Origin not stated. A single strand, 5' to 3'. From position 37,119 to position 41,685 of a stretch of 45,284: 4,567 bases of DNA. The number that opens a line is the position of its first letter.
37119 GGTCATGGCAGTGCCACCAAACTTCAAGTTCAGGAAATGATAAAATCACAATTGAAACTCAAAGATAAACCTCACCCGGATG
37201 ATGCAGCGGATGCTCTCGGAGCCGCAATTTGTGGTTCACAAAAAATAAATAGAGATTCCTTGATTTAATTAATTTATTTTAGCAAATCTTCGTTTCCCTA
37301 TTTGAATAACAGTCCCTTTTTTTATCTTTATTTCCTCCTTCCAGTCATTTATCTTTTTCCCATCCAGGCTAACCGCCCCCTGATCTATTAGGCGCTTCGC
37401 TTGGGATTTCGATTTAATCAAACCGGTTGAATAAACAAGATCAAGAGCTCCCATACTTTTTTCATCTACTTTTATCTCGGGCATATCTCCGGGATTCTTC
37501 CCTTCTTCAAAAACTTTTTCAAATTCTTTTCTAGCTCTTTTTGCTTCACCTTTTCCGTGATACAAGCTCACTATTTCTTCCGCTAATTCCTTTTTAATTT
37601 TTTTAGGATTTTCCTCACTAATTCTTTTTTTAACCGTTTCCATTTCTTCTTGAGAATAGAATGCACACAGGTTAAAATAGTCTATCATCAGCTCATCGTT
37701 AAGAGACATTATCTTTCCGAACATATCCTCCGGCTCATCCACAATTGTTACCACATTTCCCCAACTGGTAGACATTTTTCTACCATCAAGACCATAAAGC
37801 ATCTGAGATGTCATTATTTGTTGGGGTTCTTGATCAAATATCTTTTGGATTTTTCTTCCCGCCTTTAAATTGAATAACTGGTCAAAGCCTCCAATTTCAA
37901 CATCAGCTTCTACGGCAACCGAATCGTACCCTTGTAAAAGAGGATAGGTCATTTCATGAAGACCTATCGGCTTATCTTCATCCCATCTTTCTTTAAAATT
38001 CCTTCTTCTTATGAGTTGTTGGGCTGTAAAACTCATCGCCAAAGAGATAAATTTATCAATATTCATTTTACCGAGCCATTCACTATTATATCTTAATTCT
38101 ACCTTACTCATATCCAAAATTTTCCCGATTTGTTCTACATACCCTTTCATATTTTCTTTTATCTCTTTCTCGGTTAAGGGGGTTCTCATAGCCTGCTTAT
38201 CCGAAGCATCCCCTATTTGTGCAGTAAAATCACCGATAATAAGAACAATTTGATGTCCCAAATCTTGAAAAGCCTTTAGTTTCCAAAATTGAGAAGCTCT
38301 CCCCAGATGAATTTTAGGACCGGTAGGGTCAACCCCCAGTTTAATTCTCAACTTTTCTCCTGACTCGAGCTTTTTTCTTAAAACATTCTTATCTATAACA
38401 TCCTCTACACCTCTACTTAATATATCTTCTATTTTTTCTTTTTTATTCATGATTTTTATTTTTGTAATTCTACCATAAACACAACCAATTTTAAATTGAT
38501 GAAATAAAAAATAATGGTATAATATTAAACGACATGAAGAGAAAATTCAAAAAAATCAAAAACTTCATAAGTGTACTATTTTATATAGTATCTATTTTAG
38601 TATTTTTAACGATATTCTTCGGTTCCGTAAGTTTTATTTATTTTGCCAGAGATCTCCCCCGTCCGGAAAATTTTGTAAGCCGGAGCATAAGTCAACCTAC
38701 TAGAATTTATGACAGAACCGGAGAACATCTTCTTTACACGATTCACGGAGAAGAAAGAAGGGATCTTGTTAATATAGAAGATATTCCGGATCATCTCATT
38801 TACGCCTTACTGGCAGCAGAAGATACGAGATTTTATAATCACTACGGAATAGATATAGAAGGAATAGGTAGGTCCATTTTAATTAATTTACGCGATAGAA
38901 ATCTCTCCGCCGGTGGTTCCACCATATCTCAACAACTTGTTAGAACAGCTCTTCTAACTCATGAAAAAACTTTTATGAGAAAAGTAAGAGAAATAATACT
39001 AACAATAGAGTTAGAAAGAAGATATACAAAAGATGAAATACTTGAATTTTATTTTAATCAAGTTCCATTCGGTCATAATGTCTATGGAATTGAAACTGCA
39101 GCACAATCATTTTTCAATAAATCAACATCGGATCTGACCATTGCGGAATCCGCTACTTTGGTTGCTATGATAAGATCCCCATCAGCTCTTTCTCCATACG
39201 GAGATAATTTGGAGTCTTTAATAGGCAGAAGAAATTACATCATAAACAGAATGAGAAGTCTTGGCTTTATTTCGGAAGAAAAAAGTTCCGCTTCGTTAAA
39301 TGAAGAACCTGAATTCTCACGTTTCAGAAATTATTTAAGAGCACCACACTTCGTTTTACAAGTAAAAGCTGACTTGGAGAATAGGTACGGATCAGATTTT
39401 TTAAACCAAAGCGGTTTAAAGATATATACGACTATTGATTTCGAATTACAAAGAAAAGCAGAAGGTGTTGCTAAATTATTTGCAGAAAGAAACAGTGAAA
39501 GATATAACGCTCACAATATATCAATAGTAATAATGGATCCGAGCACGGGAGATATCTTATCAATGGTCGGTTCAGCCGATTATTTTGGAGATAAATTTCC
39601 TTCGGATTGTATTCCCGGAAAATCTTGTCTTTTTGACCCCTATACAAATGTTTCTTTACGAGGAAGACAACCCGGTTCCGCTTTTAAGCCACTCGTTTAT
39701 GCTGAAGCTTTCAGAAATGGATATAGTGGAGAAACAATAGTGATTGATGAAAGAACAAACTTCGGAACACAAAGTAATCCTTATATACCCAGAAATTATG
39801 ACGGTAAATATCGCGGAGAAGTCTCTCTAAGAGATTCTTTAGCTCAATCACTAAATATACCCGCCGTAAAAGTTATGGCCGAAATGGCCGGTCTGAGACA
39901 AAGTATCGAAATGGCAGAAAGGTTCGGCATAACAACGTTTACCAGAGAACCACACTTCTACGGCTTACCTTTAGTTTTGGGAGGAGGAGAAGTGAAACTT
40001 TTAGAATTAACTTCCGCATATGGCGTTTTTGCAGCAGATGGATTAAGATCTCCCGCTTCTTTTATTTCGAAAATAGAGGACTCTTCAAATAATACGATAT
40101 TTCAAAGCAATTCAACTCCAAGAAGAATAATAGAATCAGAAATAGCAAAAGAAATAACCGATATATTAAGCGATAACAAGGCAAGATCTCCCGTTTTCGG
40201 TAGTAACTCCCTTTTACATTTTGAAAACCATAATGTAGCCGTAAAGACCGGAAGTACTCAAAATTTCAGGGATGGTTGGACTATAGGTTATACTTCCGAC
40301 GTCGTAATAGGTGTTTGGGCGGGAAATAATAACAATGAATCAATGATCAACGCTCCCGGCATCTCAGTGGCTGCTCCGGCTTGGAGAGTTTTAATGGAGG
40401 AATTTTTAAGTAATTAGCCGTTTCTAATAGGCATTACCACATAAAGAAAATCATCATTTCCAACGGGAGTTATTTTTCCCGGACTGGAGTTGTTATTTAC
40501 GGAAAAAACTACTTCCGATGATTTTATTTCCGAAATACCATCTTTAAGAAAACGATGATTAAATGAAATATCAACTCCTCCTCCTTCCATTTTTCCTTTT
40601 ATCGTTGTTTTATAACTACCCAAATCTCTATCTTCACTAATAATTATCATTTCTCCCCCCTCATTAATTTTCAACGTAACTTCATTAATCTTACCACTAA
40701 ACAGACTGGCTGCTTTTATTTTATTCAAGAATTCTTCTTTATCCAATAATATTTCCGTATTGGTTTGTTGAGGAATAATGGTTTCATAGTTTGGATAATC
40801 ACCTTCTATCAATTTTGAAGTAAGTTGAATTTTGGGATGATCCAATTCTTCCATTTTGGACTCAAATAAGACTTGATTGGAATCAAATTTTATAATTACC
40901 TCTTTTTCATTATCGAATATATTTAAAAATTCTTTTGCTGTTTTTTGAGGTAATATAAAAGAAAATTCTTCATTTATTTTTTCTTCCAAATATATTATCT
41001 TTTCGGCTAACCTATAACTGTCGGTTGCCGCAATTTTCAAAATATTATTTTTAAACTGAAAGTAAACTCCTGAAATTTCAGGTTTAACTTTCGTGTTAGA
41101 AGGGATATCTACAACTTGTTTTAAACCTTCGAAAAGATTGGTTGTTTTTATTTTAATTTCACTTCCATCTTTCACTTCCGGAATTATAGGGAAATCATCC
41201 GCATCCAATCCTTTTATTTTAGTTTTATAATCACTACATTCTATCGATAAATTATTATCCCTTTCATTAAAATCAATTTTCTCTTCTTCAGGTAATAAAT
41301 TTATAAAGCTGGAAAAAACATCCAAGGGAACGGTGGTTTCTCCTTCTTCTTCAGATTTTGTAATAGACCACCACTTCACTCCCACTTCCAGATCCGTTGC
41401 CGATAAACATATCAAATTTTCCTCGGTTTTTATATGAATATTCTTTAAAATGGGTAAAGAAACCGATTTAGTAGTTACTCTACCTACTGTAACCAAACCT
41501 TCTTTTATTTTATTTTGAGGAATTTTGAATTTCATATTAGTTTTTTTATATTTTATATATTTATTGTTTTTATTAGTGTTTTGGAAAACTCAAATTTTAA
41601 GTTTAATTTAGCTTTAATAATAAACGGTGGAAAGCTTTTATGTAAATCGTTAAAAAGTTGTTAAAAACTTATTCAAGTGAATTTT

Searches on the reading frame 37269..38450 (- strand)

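Call 12: search_protein_families(library=pfam, proteins=[window:37269-38450:-], max_evalue=0.01)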
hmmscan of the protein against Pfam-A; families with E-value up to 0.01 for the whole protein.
window:37269-38450:- (393 aa): 3 families
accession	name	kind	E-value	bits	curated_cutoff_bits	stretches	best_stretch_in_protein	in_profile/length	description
PF00579.31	tRNA-synt_1b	-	1.2e-67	228.8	21.1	1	31-315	3-292/292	tRNA synthetases class I (W and Y)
PF22421.1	SYY_C-terminal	-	2.1e-09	37.6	27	1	321-389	7-80/83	Tyrosine--tRNA ligase SYY-like C-terminal domain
PF01479.30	S4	-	9e-08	32.2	22.8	1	338-369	6-37/48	S4 domain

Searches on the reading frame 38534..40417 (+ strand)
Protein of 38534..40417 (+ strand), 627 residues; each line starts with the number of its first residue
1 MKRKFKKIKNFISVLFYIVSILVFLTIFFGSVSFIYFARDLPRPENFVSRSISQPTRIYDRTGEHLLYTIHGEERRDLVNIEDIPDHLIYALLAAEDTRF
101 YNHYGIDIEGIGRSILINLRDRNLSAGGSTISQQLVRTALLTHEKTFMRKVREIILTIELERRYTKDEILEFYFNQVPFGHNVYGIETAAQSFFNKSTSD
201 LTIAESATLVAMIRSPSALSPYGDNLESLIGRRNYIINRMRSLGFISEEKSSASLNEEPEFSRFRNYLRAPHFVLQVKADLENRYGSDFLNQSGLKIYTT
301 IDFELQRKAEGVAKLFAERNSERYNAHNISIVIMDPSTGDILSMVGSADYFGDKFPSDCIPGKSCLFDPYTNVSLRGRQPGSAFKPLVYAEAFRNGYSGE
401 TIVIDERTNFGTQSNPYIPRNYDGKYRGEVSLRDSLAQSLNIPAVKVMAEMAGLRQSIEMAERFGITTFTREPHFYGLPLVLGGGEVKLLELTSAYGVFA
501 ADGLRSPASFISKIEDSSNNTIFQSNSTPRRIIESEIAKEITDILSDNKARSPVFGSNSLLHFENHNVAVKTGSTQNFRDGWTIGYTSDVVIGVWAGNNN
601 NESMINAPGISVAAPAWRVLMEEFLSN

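Call 12: search_protein_families(library=pfam, proteins=[window:38534-40417:+], max_evalue=0.01)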
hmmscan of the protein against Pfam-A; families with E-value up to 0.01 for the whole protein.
window:38534-40417:+ (627 aa): 2 families
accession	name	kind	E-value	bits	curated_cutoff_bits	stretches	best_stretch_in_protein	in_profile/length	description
PF00912.28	Transgly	-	3.2e-61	206.3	27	1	66-240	4-177/178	Transglycosylase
PF00905.27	Transpeptidase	-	5e-22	78.9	22.1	1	330-620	2-297/299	Penicillin binding protein transpeptidase domain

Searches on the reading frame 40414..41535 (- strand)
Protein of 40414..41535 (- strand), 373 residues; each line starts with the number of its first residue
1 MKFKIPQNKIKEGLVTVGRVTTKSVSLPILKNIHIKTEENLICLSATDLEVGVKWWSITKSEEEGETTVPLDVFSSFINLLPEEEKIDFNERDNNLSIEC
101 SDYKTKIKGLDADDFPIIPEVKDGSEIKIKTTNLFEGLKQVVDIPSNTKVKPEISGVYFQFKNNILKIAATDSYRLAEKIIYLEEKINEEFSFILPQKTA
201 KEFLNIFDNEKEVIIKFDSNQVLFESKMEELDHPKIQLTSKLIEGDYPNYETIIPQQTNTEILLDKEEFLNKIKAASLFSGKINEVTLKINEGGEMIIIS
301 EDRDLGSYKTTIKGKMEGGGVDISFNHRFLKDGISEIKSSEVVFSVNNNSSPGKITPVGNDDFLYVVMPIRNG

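Call 12: search_protein_families(library=pfam, proteins=[window:40414-41535:-], max_evalue=0.01)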
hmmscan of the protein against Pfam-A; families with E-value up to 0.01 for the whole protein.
window:40414-41535:- (373 aa): 3 families
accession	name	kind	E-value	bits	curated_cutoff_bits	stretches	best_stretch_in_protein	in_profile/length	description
PF00712.24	DNA_pol3_beta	-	9e-24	84.4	24.4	2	1-119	1-120/120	DNA polymerase III beta subunit, N-terminal domain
PF02767.21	DNA_pol3_beta_2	-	3.4e-23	82.6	27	2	137-249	10-116/116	DNA polymerase III beta subunit, central domain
PF02768.20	DNA_pol3_beta_3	-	2.3e-21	76.3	27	1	252-371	2-121/121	DNA polymerase III beta subunit, C-terminal domain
